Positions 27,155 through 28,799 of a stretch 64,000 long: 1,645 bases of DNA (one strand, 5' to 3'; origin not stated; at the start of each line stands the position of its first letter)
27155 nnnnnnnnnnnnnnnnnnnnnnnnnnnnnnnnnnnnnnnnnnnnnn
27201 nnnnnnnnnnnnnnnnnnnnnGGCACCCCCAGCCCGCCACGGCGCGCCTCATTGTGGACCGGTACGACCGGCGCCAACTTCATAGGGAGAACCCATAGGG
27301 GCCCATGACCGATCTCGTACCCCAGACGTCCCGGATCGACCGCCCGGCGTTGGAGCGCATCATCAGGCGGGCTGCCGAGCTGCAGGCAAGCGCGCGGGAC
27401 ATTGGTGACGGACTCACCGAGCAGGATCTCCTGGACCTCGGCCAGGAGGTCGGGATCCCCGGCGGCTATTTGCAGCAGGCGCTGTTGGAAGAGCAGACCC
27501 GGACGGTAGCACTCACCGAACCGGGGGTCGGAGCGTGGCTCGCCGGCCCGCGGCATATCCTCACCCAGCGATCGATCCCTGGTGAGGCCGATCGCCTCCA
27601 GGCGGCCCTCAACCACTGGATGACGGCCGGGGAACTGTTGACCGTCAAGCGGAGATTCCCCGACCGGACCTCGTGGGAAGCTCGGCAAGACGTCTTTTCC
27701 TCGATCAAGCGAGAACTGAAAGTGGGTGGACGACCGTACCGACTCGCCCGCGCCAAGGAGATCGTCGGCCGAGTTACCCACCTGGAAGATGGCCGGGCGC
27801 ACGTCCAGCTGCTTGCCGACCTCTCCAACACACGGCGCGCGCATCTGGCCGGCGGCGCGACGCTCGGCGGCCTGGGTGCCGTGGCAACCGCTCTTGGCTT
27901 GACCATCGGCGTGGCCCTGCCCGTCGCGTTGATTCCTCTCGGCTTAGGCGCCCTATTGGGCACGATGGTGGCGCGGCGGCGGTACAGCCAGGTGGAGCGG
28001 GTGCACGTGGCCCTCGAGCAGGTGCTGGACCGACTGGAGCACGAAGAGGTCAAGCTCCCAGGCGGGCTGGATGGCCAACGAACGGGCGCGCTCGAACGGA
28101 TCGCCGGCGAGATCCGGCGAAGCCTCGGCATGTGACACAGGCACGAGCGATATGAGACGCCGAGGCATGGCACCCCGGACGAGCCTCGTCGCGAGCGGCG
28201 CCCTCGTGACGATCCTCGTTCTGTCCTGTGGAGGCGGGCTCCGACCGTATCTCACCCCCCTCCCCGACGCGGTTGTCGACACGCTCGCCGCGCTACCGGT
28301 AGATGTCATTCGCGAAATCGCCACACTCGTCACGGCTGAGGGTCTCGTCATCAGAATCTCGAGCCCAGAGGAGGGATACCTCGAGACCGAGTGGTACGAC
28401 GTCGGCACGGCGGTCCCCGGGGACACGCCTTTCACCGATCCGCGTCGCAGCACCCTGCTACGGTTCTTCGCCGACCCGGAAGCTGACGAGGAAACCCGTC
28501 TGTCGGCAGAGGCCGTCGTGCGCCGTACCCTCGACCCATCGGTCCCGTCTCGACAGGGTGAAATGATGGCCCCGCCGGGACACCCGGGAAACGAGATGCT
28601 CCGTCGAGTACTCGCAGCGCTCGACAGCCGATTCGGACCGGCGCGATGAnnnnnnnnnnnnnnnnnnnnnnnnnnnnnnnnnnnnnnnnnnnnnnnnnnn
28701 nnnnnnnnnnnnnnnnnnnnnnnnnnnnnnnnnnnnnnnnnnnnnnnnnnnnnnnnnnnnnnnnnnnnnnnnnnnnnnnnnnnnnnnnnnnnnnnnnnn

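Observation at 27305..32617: Isoprenoid-type operon: membrane protein, lipoprotein, geranylgeranyl-reductase-like flavoprotein, squalene/phytoene-synthase-like enzyme, FAD-linked oxidase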

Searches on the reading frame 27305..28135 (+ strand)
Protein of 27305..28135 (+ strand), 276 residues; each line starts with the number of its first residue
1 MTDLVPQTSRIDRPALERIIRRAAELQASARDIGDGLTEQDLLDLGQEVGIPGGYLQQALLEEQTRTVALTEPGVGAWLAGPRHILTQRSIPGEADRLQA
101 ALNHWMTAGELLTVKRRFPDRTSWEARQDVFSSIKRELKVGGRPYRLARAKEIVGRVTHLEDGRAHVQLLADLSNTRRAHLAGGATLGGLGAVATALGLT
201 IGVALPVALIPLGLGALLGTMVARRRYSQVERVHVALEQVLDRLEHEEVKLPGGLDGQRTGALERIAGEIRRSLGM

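Call 5: search_protein_families(library=pfam, proteins=[window:27305-28135:+], max_evalue=0.01)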
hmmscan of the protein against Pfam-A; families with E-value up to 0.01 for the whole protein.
window:27305-28135:+ (276 aa): 0 families

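Call 6: search_protein_families(library=ncbifam, proteins=[window:27305-28135:+], max_evalue=0.01)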
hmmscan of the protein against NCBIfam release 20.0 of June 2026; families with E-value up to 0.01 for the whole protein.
window:27305-28135:+ (276 aa): 0 families

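Call 62: search_protein_families(library=pfam, alignment_id=A3, max_evalue=0.1)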
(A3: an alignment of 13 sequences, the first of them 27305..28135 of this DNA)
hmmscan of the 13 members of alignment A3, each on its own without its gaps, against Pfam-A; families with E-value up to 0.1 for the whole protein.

A. member 1, window:27305-28135:+ (276 aa): 1 family
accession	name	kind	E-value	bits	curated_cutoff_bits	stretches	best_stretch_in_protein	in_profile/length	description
PF13796.11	Sensor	-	0.02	15.4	28.2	1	180-237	1-56/162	Putative sensor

B. families by the number of members that match (of 13 scanned): 5 families
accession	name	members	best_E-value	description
PF13796.11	Sensor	2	0.0097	Putative sensor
PF01277.22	Oleosin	1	0.0028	Oleosin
PF18181.6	SLATT_1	1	0.024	SMODS and SLOG-associating 2TM effector domain 1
PF14179.11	YppG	1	0.06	YppG-like protein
PF01594.21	AI-2E_transport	1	0.072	AI-2E family transporter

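Call 63: search_solved_structures(query=A3, max_evalue=1)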
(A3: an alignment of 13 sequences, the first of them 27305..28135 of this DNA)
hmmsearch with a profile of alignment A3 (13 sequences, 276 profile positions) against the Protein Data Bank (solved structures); distinct sequences matched with E-value up to 1: 0.

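Call 72: predict_structure(protein=window:27305-28135:+)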
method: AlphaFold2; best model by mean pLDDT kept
length: 276 residues; sequences in the alignment: 1
mean_pLDDT: 41.5   pTM: 0.21
mean pLDDT of the five models: 41.5, 39.2, 38.8, 37.5, 37.4
residues with pLDDT >= 90: 0; 70-90: 0; 50-70: 58; < 50: 218
segments of 3 or more residues with pLDDT < 50: 1-16, 27-37, 49-186, 219-238, 247-255, 273-276
pLDDT, mean of each block of 10 residues (from residue 1): 36 47 49 43 53 45 36 31 31 37 37 30 36 35 34 30 33 36 48 52 52 51 41 47 48 48 51 48
secondary structure, 60 per line:
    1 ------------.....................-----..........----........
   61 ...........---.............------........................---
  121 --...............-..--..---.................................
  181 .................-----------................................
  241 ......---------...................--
elements in order: H13-33 H39-48 H53-71 H75-87 H94-117 H123-137 H148-197 H209-246 H256-274

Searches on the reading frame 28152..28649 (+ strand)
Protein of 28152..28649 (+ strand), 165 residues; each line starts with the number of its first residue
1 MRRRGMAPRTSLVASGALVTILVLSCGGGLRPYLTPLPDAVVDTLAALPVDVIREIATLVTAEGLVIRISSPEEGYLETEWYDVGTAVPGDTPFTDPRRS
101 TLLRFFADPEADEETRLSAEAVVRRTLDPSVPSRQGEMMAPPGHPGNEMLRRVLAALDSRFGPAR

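Call 5: search_protein_families(library=pfam, proteins=[window:28152-28649:+], max_evalue=0.01)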
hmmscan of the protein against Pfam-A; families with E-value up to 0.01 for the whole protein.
window:28152-28649:+ (165 aa): 0 families

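Call 6: search_protein_families(library=ncbifam, proteins=[window:28152-28649:+], max_evalue=0.01)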
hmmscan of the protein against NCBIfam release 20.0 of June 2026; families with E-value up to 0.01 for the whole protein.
window:28152-28649:+ (165 aa): 0 families

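Call 34: find_homologous_proteins(query=window:28167-28649:+, max_evalue=0.001)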
Query window:28167-28649:+ (160 aa): 29 proteins with E <= 0.001 among 942 candidates.
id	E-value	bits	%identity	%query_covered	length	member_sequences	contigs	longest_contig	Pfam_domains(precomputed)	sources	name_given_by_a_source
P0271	7.9e-90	317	93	100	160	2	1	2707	-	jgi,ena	-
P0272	1.0e-85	303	88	100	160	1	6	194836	-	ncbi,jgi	jgi:hypothetical protein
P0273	1.5e-74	267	77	99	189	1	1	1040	-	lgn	-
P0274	4.0e-74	266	80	98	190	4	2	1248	-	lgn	-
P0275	2.6e-73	263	100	78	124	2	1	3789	-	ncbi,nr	ncbi:MAG: hypothetical protein OEO17_15620, partial [Gemmatimonadota bacterium]|nr:hypothetical prot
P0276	8.3e-70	252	74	99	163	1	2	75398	-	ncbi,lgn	-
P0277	3.8e-60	220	80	78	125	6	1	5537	-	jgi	jgi:hypothetical protein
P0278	9.8e-49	183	64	86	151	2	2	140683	-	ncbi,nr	ncbi:MAG: hypothetical protein GTN62_06140 [Gemmatimonadales bacterium]|nr:hypothetical protein [Gem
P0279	3.8e-47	178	57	97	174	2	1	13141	-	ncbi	ncbi:MAG: hypothetical protein PVF27_00695 [Gemmatimonadales bacterium]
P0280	1.5e-43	166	57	86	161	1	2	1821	-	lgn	-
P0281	4.8e-42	162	52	91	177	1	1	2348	-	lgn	-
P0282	1.5e-40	157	54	98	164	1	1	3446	-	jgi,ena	-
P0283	3.3e-40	156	55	87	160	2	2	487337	-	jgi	jgi:hypothetical protein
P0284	3.4e-40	156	53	95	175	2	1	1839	-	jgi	jgi:hypothetical protein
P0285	2.6e-39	153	53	86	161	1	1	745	-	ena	-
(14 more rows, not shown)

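Call 41: predict_structure(alignment_id=A2)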
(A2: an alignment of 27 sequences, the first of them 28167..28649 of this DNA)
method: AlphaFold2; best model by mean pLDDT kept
length: 160 residues; sequences in the alignment: 27
mean_pLDDT: 85.0   pTM: 0.78
mean pLDDT of the five models: 85.0, 84.9, 84.8, 84.4, 84.3
residues with pLDDT >= 90: 98; 70-90: 32; 50-70: 17; < 50: 13
segments of 3 or more residues with pLDDT < 50: 4-10, 19-22
pLDDT, mean of each block of 10 residues (from residue 1): 46 51 70 96 97 97 95 93 70 90 94 96 86 94 97 87
secondary structure, 60 per line:
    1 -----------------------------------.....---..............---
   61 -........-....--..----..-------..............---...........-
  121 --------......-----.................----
elements in order: E36-40 H44-57 E62-66 E71-74 E95-105 E109-119 E132-134 H140-156

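Call 44: fold_search(model_id=the predicted structure, library=pdb)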
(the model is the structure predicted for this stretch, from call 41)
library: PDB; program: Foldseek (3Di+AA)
matches with E <= 10: 929; with E <= 0.001: 4
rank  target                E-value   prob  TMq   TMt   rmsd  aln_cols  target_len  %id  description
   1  2laf_MODEL_1_A        7.3e-05  1.00  0.40  0.54   6.8       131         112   11  NMR solution structure of the N-terminal domain of the E. coli lipoprotein BamC (released 2011-06-01)
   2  6lys_C                2.1e-04  1.00  0.39  0.41  22.7       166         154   13  Structure of the BAM complex (released 2021-01-13)
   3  5d0q_C                4.0e-04  1.00  0.40  0.22  17.7       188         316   15  BamACDE complex, outer membrane beta-barrel assembly machinery (BAM) complex (released 2016-03-09)
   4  8qpv_C                9.4e-04  1.00  0.40  0.36  18.2       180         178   15  Handover Complex: BAM bound OmpX and extended SurA (released 2024-09-25)
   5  9hg5_C                1.1e-03  1.00  0.43  0.24  16.5       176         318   14  BAM-SurA complex in the swing-in state with full length BamC resolved (released 2025-04-16)
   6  2yh6_B                1.2e-03  1.00  0.40  0.55   6.0       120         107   11  Structure of the N-terminal domain of BamC from E. coli (released 2011-05-25)
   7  2yh6_A                1.4e-03  1.00  0.42  0.58   5.8       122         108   11  Structure of the N-terminal domain of BamC from E. coli (released 2011-05-25)
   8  9hg7_C                1.4e-03  0.99  0.39  0.34  16.5       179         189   12  BAM-SurA complex in the swing-out state (released 2025-04-16)
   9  6v05_C                1.4e-03  0.99  0.39  0.35  17.8       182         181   14  Cryo-EM structure of a substrate-engaged Bam complex (released 2020-06-10)
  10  3tgo_D                1.4e-03  0.98  0.35  0.31  18.0       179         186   13  Crystal structure of the E. coli BamCD complex (released 2011-09-28)
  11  2y8l_A                1.8e-03  1.00  0.40  0.58   6.8       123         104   11  Structure of the regulatory fragment of mammalian aMPK in complex with two ADP (released 2011-03-16)
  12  4qfg_A                2.1e-03  1.00  0.41  0.20  10.7       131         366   14  Structure of AMPK in complex with STAUROSPORINE inhibitor and in the absence of a synthetic activator (released 2014-08-06)
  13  6c9h_A                2.1e-03  1.00  0.40  0.17   9.2       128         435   12  non-phosphorylated AMP-activated protein kinase bound to pharmacological activator R734 (released 2018-11-28)
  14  2yh6_D                2.8e-03  1.00  0.42  0.57   6.0       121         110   12  Structure of the N-terminal domain of BamC from E. coli (released 2011-05-25)
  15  4eag_A                3.6e-03  1.00  0.43  0.66   5.6       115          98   13  Co-crystal structure of an chimeric AMPK core with ATP (released 2012-06-06)
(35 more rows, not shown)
